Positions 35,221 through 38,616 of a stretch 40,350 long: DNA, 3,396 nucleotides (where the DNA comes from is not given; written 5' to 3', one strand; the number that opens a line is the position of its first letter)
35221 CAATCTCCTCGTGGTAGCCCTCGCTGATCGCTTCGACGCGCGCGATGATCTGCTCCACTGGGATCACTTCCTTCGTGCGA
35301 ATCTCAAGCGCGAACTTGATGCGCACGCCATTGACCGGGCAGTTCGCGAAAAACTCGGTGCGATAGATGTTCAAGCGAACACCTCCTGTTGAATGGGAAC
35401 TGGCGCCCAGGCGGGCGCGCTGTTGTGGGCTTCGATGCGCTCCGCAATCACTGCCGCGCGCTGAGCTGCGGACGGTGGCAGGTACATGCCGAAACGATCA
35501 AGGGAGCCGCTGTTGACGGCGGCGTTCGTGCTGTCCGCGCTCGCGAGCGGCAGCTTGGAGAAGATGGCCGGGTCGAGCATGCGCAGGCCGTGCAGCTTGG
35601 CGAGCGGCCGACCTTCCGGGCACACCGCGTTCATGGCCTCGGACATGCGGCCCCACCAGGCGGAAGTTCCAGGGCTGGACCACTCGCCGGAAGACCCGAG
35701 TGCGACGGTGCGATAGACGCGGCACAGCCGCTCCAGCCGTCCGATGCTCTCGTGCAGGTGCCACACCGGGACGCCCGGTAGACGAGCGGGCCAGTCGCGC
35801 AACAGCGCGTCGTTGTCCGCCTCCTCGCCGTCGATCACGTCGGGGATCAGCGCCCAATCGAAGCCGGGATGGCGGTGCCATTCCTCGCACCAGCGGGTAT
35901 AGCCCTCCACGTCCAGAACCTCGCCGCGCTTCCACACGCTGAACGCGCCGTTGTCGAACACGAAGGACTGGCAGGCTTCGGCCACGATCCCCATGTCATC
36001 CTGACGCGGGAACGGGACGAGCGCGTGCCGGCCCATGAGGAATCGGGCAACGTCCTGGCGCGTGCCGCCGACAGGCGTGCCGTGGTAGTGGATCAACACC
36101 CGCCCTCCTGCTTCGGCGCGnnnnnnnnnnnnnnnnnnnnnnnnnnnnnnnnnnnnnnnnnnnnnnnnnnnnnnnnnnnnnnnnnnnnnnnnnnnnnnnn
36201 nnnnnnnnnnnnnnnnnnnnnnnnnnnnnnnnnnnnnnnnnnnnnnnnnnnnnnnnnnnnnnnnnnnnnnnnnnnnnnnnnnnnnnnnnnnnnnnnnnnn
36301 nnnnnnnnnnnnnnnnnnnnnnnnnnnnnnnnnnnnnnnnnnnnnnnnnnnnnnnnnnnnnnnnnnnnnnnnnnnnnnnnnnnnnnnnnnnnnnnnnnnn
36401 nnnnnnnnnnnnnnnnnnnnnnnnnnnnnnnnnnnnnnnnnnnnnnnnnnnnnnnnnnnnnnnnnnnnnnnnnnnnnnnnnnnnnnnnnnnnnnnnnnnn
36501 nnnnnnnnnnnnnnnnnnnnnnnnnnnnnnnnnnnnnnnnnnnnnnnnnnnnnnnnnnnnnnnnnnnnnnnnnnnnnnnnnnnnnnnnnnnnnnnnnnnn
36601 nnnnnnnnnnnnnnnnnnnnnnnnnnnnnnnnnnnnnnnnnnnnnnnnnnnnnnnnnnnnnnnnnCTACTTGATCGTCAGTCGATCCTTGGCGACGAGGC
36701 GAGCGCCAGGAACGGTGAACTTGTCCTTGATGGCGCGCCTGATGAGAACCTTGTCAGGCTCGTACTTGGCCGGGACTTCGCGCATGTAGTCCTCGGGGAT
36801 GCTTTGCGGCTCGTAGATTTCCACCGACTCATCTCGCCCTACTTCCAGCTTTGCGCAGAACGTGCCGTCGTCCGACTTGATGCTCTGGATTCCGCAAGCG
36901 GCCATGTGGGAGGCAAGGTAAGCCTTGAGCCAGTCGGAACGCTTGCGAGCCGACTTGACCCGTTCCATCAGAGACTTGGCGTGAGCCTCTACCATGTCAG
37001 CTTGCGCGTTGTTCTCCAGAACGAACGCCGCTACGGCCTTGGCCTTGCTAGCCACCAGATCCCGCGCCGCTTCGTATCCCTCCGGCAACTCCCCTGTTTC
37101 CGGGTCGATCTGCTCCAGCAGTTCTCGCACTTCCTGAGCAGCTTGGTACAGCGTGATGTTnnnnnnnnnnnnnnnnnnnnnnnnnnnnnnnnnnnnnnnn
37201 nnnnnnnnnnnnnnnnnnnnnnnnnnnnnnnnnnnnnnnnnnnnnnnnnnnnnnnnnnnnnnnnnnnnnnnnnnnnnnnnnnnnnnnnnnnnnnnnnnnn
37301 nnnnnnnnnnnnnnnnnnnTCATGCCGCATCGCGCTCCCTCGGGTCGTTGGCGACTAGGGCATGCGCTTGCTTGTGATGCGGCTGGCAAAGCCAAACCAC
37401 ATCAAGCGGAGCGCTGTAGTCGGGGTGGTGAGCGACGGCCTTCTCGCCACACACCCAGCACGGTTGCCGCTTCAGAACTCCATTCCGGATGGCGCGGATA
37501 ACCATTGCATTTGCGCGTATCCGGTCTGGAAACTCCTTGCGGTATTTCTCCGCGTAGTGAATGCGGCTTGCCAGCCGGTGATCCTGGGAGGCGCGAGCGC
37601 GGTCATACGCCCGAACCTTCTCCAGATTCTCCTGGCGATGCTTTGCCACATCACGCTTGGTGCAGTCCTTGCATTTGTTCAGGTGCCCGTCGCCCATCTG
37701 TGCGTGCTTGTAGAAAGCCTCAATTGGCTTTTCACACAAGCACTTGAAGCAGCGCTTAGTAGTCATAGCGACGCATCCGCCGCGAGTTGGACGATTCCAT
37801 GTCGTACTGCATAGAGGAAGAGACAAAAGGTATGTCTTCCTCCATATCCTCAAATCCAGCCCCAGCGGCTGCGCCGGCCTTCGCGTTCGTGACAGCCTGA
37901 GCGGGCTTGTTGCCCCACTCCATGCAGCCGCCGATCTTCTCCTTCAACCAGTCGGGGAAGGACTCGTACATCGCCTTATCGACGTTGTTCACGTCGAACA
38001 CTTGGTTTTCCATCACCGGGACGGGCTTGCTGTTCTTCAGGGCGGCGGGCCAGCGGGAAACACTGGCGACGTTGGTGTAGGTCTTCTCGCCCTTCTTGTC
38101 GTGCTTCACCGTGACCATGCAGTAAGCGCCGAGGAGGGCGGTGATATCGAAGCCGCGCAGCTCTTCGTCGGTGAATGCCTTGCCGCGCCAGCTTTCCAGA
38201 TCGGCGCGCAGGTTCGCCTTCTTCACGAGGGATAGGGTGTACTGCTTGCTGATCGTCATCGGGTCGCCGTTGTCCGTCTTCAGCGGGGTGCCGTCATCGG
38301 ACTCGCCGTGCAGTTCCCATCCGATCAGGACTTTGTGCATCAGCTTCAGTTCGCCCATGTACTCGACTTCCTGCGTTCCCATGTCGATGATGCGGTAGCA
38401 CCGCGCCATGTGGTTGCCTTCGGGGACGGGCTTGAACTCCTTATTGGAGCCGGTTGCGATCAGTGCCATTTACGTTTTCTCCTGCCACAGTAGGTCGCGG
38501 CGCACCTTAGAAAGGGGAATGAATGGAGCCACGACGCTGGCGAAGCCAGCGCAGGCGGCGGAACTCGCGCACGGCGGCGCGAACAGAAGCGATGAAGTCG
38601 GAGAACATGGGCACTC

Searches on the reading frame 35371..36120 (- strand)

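Call 45: search_protein_families(library=phrogs, proteins=[window:35371-36120:-], max_evalue=0.00001)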
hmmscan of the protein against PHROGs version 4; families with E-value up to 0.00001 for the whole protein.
window:35371-36120:- (249 aa): 1 family
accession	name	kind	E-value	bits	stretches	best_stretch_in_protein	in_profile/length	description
phrog_887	-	moron, auxiliary metabolic gene and host takeover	5e-68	231.2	1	10-235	12-251/509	queuine tRNA-ribosyltransferase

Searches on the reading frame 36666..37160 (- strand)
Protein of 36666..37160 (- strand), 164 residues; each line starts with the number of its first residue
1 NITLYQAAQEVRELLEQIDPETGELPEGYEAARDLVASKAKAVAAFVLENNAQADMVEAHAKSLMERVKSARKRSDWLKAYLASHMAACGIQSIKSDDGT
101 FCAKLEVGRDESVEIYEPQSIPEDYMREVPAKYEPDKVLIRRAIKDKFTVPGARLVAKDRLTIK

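Call 104: search_solved_structures(query=window:36666-37160:-, max_evalue=0.001)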
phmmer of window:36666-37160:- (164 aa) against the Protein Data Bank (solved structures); distinct sequences matched with E-value up to 0.001: 0.

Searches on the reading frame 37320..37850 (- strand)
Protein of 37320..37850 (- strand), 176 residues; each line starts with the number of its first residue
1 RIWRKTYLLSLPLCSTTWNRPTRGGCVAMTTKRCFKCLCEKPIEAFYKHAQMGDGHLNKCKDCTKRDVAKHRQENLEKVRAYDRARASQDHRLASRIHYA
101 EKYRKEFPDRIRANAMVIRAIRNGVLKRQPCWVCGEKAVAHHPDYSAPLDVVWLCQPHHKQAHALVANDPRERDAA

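Call 103: search_solved_structures(query=window:37320-37850:-, max_evalue=0.001)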
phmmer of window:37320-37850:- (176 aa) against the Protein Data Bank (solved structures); distinct sequences matched with E-value up to 0.001: 0.

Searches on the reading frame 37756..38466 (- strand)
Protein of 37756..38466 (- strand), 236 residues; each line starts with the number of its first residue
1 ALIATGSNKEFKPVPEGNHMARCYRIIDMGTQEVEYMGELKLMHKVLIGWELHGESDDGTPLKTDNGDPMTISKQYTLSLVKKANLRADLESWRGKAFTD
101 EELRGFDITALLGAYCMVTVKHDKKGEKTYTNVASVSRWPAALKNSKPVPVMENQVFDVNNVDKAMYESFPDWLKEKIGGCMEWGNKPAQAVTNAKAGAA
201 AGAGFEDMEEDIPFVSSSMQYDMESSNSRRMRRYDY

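Call 102: search_solved_structures(query=window:37756-38466:-, max_evalue=0.001)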
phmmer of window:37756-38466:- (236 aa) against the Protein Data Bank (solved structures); distinct sequences matched with E-value up to 0.001: 0.
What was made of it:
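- Tried and rejected: Looking for 7-deazaguanine synthesis genes next to the DpdA-like gene: no PDB sequence hits (calls 102-104).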
